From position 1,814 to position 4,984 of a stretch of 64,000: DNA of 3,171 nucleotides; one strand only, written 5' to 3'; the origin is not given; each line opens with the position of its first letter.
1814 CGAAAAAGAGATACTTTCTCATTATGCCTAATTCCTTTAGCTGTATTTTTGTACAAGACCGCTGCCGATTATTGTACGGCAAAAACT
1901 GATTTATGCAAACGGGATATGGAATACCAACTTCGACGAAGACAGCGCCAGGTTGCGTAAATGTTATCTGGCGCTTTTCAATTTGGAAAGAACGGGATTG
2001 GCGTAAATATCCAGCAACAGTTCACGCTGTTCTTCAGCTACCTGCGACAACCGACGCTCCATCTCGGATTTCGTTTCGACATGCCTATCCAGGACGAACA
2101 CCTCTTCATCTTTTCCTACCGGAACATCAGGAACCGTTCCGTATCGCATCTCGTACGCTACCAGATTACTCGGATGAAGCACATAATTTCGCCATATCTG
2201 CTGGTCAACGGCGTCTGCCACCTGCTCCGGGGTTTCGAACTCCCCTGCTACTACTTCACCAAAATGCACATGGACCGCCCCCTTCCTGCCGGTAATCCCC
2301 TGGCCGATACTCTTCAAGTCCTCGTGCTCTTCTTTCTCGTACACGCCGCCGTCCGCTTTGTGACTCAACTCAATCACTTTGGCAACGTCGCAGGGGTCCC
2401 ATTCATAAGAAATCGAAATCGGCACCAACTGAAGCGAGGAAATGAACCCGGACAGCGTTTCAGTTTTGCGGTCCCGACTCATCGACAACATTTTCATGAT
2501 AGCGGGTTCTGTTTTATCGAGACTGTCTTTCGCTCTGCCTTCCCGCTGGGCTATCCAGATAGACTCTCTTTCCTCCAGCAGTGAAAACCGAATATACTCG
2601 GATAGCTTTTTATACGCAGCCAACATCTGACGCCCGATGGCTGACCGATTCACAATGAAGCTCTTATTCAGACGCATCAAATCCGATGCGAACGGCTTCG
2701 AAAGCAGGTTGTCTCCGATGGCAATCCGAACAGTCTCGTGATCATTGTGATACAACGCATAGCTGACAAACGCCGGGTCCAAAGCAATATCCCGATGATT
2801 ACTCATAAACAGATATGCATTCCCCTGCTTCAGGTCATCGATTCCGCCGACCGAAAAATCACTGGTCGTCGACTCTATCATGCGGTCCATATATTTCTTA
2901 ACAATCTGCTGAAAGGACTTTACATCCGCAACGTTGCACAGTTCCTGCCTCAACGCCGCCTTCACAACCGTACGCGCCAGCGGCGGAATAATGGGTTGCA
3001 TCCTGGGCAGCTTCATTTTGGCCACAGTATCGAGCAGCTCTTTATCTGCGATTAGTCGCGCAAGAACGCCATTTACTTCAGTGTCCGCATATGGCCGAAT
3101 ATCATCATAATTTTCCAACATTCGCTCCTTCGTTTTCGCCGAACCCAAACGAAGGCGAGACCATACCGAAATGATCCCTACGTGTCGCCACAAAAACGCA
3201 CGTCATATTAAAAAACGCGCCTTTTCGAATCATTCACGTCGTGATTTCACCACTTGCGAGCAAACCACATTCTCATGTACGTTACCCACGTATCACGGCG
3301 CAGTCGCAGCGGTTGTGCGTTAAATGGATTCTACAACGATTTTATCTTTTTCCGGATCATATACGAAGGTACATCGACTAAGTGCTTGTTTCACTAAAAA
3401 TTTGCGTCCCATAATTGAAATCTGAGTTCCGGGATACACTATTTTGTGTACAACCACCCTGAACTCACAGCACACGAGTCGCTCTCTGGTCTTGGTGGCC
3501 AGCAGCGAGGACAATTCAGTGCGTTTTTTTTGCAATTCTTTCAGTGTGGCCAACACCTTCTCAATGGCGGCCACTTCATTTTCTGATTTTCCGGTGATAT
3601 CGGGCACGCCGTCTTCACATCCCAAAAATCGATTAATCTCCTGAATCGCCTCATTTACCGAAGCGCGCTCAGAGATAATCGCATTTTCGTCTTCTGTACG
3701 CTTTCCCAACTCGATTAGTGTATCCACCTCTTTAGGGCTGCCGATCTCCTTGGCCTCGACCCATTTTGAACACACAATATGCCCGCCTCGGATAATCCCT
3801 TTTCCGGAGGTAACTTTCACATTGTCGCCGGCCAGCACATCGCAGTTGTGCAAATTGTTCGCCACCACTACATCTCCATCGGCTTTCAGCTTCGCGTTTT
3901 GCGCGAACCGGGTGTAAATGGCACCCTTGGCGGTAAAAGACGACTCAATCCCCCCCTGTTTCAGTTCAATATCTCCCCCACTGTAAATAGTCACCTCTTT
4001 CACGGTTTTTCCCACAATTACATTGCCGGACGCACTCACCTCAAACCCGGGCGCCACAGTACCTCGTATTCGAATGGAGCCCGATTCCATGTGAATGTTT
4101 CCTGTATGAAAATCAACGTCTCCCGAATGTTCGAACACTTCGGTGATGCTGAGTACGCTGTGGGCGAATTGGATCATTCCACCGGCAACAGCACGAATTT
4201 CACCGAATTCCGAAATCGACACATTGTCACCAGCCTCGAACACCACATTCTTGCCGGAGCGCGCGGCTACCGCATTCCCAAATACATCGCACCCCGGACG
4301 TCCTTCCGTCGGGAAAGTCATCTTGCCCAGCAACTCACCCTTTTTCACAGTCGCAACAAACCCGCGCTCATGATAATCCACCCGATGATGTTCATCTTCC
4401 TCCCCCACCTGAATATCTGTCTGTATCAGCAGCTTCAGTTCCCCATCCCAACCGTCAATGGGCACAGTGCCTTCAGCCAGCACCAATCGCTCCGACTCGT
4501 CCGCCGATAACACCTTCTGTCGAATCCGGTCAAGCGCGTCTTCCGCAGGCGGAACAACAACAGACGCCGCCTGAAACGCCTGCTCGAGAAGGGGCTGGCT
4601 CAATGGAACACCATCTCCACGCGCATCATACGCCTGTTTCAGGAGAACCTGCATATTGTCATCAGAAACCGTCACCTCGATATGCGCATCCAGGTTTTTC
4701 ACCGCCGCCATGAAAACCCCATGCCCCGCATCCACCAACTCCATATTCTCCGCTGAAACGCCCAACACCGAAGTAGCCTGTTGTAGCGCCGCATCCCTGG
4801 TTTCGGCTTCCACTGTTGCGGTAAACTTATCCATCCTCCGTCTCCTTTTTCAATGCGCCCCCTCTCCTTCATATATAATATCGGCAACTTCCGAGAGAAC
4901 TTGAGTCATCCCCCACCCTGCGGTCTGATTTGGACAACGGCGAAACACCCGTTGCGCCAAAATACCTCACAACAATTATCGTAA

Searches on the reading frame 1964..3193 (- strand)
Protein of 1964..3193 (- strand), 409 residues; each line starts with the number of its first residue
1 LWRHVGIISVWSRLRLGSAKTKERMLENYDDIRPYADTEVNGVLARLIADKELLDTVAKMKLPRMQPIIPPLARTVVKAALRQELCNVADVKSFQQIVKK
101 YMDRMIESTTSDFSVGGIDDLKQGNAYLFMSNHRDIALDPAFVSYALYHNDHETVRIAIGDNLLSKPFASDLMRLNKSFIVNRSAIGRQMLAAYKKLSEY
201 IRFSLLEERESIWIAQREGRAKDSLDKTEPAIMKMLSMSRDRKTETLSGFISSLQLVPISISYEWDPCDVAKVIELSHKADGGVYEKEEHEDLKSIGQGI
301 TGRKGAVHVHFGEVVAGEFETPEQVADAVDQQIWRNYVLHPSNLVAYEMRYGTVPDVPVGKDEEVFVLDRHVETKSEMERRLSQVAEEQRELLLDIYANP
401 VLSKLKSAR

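Call 35: search_protein_families(library=pfam, proteins=[window:1964-3193:-], max_evalue=0.001)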
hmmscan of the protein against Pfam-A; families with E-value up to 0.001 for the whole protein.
window:1964-3193:- (409 aa): 1 family
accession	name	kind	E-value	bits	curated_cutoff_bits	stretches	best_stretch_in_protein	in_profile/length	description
PF01553.26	Acyltransferase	-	6.6e-11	42.6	23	1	114-215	3-97/132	Acyltransferase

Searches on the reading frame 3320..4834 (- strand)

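Call 35: search_protein_families(library=pfam, proteins=[window:3320-4834:-], max_evalue=0.001)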
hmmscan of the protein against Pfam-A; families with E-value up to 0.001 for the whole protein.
window:3320-4834:- (504 aa): 2 families
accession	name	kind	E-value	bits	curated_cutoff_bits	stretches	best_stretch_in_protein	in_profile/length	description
PF03961.19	FapA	-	6.2e-49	167.5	31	1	232-495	1-268/272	Flagellar Assembly Protein A beta solenoid domain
PF20250.3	FapA_N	-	6.4e-31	107.5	27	1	52-223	1-175/178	Flagellar Assembly Protein A N-terminal region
